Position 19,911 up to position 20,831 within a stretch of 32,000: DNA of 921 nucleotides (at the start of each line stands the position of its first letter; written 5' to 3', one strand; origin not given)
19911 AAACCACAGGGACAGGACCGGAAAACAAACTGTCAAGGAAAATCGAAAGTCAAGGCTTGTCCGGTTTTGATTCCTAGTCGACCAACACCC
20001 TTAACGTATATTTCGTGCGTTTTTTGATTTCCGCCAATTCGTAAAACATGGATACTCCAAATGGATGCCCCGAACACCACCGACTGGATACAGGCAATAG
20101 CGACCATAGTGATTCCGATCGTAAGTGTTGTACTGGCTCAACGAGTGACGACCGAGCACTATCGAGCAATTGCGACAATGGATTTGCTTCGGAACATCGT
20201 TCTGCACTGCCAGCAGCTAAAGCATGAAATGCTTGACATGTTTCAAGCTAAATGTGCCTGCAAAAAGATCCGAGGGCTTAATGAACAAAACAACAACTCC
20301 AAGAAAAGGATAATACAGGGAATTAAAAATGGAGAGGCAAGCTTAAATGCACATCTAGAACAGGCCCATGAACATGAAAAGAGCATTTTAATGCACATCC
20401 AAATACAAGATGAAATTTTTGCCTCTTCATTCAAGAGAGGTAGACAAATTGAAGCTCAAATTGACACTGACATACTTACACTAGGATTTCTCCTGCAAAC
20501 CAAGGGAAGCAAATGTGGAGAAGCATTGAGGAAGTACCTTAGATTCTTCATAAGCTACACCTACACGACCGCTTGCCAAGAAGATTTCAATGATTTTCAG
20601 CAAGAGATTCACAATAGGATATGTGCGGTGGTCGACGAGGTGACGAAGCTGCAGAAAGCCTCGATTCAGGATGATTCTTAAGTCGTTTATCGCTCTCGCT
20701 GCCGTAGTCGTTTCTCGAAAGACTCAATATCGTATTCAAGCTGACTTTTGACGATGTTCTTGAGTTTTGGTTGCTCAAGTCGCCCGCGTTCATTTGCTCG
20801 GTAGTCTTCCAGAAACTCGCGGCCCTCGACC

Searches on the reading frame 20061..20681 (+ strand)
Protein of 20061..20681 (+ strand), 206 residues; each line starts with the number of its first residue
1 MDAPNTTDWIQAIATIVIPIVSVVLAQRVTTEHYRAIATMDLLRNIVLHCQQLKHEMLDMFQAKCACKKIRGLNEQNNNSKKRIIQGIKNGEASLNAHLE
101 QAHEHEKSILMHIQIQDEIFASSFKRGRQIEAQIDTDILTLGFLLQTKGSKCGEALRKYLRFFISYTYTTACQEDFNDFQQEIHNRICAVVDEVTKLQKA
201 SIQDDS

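Call 3: search_protein_families(library=pfam, proteins=[window:20061-20681:+], max_evalue=1)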
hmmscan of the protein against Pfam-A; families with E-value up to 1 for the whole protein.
window:20061-20681:+ (206 aa): 5 families
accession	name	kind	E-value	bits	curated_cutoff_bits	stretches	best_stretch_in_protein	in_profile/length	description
PF17811.6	JHD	-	0.0067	17.2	23.4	1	55-116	27-90/104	Jumonji helical domain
PF22969.3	Ig_NUP210_2nd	-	0.013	15.7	27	1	67-104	66-103/109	NUP210 Ig-like domain 2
PF09964.14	DUF2198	-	0.21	12.1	25.7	1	12-38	2-28/72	Uncharacterized protein conserved in bacteria (DUF2198)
PF20385.3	DUF6680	-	0.35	11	23.2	1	6-46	3-43/170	Family of unknown function (DUF6680)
PF09496.15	CENP-O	-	0.39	11.2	23.9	0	26-87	97-159/197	Cenp-O kinetochore centromere component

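Call 4: search_protein_families(library=padloc, proteins=[window:20061-20681:+], max_evalue=1)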
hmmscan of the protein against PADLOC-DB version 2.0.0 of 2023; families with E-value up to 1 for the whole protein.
window:20061-20681:+ (206 aa): 0 families

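Call 5: search_protein_families(library=ncbifam, proteins=[window:20061-20681:+], max_evalue=1)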
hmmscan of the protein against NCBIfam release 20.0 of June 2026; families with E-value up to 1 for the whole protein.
window:20061-20681:+ (206 aa): 2 families
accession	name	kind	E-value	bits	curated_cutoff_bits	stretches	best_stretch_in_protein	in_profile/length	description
TIGR01620.2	hyp_HI0043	subfamily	0.073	12.7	160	1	3-82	86-163/329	TIGR01620 family protein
NF041808.1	daptide_123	subfamily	0.23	11.3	25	1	1-24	10-32/37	daptide-type RiPP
